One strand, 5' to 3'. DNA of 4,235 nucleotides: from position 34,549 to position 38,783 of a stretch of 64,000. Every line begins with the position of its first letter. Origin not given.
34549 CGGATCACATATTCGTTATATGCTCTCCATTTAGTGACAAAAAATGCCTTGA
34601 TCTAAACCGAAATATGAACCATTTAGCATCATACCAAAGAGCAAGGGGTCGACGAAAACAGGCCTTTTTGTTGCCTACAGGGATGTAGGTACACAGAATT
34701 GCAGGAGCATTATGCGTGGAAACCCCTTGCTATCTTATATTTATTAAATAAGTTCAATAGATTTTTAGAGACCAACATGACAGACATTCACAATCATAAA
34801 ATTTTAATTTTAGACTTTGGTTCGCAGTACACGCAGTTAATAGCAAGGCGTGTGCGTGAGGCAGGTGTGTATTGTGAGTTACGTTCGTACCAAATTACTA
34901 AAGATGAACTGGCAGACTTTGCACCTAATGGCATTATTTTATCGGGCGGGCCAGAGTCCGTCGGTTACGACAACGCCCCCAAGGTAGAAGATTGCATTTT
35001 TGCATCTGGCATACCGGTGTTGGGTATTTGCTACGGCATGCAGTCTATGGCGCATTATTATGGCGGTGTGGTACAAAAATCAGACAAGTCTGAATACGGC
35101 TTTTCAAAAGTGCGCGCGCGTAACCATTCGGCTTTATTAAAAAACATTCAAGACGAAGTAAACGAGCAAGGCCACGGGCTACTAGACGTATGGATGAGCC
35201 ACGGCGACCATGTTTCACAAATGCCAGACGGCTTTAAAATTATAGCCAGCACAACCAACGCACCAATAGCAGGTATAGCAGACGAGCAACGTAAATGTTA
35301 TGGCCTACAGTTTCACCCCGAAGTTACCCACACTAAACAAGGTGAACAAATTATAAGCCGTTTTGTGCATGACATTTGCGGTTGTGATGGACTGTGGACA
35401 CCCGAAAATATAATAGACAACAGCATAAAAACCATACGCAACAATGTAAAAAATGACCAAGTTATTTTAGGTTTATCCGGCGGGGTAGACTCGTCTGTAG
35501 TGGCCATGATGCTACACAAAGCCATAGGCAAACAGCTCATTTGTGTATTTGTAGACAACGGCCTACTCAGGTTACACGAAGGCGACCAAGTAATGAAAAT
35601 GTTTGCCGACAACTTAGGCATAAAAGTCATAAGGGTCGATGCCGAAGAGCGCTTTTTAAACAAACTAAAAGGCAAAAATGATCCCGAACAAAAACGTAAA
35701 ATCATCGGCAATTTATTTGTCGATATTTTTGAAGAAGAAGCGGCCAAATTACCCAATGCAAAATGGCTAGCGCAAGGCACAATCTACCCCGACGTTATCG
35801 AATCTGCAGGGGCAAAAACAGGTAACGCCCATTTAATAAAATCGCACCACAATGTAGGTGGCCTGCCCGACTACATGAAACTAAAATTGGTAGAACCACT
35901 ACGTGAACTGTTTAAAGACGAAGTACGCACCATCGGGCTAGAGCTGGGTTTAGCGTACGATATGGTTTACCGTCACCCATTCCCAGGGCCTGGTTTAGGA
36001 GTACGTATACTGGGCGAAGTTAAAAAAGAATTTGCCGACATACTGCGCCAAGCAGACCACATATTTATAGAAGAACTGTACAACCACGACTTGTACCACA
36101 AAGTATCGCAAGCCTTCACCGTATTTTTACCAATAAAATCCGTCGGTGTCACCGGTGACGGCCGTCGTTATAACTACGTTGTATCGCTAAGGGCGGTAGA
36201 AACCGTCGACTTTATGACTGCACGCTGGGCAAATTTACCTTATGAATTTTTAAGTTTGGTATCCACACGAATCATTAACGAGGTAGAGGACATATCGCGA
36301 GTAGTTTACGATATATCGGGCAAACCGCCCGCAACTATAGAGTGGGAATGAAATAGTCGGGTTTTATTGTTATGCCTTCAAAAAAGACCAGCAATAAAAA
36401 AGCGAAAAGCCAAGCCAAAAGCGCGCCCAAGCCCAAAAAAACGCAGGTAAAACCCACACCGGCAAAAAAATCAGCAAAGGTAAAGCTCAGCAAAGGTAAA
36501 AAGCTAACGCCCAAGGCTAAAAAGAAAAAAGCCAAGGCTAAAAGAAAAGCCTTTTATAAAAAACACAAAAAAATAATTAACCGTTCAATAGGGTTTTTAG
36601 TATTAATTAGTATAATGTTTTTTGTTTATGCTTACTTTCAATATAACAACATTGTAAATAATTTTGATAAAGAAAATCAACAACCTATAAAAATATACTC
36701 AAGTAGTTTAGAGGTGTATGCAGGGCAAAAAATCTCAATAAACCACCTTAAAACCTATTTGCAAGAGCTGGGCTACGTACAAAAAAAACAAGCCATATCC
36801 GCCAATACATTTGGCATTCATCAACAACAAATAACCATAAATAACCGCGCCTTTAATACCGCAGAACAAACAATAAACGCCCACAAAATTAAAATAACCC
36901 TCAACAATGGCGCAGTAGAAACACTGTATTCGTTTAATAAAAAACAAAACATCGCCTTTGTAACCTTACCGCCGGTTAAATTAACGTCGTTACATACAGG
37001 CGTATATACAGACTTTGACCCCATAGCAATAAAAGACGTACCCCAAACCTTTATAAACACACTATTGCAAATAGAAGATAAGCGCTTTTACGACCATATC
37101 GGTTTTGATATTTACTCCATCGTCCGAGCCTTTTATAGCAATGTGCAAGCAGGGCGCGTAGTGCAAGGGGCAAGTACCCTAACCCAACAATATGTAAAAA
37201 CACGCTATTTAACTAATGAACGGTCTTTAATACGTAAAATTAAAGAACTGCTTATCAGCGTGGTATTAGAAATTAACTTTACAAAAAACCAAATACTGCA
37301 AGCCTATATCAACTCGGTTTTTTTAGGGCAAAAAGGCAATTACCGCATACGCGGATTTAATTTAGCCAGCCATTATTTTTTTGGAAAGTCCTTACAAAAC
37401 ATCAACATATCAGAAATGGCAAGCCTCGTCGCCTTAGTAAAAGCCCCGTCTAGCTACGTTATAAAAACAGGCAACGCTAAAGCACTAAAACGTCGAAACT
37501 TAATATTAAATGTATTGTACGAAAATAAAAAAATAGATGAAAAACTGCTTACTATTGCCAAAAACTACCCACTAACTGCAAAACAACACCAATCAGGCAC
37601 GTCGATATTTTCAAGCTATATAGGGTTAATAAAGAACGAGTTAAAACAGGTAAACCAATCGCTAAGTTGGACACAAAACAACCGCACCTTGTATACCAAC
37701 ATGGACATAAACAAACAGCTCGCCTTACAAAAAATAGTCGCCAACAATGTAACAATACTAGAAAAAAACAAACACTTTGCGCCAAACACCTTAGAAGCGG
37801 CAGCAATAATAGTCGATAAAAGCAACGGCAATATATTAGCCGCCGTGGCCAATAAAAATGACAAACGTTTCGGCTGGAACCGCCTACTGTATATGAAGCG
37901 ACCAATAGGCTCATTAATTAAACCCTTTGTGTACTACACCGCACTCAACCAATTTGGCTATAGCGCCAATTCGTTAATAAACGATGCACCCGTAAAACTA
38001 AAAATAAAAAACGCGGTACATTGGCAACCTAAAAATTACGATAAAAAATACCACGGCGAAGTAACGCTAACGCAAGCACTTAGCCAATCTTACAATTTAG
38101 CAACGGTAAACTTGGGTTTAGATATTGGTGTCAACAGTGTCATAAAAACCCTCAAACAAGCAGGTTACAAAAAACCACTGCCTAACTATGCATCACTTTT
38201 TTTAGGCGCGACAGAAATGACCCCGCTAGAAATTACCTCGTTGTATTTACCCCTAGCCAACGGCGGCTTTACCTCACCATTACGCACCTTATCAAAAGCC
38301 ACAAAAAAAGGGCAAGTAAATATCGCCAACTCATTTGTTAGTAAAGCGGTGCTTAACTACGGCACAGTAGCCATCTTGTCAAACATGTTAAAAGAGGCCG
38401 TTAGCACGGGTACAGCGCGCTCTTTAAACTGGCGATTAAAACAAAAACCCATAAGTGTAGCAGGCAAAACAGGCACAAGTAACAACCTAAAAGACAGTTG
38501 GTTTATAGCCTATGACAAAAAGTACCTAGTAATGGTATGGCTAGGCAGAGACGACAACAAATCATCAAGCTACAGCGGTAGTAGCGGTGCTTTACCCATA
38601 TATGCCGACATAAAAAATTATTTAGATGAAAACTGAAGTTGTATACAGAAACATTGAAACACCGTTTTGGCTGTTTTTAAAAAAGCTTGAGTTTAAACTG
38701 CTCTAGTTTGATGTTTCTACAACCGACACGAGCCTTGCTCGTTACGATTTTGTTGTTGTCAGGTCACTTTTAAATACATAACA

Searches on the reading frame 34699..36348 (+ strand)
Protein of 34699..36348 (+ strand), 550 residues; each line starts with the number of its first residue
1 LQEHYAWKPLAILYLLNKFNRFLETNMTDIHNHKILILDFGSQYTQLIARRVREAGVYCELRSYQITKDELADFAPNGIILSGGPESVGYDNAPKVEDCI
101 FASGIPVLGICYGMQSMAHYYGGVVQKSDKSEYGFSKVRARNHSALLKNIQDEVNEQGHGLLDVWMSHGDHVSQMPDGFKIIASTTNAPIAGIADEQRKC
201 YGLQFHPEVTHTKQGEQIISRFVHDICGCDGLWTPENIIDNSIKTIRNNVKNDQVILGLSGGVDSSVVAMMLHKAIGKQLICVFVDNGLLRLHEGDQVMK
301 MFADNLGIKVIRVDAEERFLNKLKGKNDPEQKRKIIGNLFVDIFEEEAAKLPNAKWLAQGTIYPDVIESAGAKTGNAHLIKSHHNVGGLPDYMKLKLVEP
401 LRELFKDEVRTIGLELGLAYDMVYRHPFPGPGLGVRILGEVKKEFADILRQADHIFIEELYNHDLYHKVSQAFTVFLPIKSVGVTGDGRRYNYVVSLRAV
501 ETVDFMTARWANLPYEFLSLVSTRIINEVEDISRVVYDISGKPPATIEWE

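Call 23: search_protein_families(library=ncbifam, proteins=[window:34699-36348:+], max_evalue=1e-25)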
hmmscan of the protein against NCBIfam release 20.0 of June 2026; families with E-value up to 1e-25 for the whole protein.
window:34699-36348:+ (550 aa): 4 families
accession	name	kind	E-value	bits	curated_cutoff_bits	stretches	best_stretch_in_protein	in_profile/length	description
NF000848.1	PRK00074.1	equivalog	7.9e-246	816.5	400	1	35-550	1-512/512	glutamine-hydrolyzing GMP synthase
TIGR00884.1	guaA_Cterm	equivalog_domain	1.4e-148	494.3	338.75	1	237-550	1-310/310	glutamine-hydrolyzing GMP synthase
TIGR00888.1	guaA_Nterm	equivalog_domain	9.7e-75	250.1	172.15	1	35-229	1-187/188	glutamine-hydrolyzing GMP synthase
NF001975.0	PRK00758.1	equivalog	7.1e-46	156.1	198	1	34-227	3-182/185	GMP synthase subunit A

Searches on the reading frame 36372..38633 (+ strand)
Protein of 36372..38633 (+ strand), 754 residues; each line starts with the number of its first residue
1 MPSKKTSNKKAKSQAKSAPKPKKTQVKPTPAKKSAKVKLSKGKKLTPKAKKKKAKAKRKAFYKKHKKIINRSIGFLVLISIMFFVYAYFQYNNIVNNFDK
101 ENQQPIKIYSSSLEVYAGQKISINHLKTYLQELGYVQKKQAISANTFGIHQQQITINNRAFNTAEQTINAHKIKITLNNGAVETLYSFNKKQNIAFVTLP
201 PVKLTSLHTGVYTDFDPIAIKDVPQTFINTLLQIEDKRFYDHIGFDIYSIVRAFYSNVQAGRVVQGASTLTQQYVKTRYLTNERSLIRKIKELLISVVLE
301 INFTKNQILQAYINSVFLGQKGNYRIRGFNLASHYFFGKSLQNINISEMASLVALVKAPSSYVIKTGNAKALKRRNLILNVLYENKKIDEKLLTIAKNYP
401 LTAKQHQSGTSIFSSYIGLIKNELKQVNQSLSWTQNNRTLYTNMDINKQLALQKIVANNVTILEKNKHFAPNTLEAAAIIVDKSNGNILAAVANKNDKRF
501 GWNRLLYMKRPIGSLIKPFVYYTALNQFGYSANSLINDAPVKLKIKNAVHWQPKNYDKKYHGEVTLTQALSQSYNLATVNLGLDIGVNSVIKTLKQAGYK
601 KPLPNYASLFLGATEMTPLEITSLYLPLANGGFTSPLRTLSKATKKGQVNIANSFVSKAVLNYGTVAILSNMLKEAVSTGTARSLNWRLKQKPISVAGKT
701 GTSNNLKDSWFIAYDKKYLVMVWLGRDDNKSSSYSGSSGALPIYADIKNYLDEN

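Call 23: search_protein_families(library=ncbifam, proteins=[window:36372-38633:+], max_evalue=1e-25)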
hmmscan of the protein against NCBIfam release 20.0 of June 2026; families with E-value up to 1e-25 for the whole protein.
window:36372-38633:+ (754 aa): 13 families
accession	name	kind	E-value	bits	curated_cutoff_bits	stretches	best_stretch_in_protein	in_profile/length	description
TIGR02071.1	PBP_1b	equivalog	9.8e-180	599.2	717.75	1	75-749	6-680/729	penicillin-binding protein 1B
NF007061.0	PRK09506.1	equivalog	4.4e-139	464.7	1120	1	48-751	46-743/825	bifunctional glycosyl transferase/transpeptidase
TIGR02074.1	PBP_1a_fam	subfamily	2.7e-136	455.5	508.75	1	218-751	5-532/535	PBP1A family penicillin-binding protein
NF011423.0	PRK14850.1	equivalog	5.2e-136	455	1275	1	73-751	17-689/764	penicillin-binding protein 1b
TIGR02073.1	PBP_1c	equivalog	7.9e-102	342.1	494.2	1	220-753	38-545/728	penicillin-binding protein 1C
NF051885.1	tranpepglycosPbpC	equivalog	5.9e-97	325.8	900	1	169-733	32-574/632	multimodular transpeptidase-transglycosylase PbpC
NF008643.0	PRK11636.1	equivalog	2.7e-70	237.6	1263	1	217-461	68-308/850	peptidoglycan glycosyltransferase/peptidoglycan DD-transpeptidase MrcA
NF038272.1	strep_PBP1A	exception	3.4e-59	200.8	1075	1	220-709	74-565/658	penicillin-binding protein PBP1A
NF008414.0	PRK11240.1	equivalog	4.3e-53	180.5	1121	1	217-752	66-565/774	peptidoglycan glycosyltransferase PbpC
NF038276.1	strep_PBP2A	exception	7.6e-49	166.6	1100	1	220-735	101-617/716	penicillin-binding protein PBP2A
NF038274.1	strep_PBP1B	exception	4.5e-36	124.5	1225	0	441-733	348-642/745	penicillin-binding protein PBP1B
TIGR02070.1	mono_pep_trsgly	equivalog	1.3e-32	113.1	182.65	1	221-380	61-216/224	monofunctional biosynthetic peptidoglycan transglycosylase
NF010008.0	PRK13481.1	equivalog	1.3e-30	106.6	270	1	219-391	84-258/269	glycosyltransferase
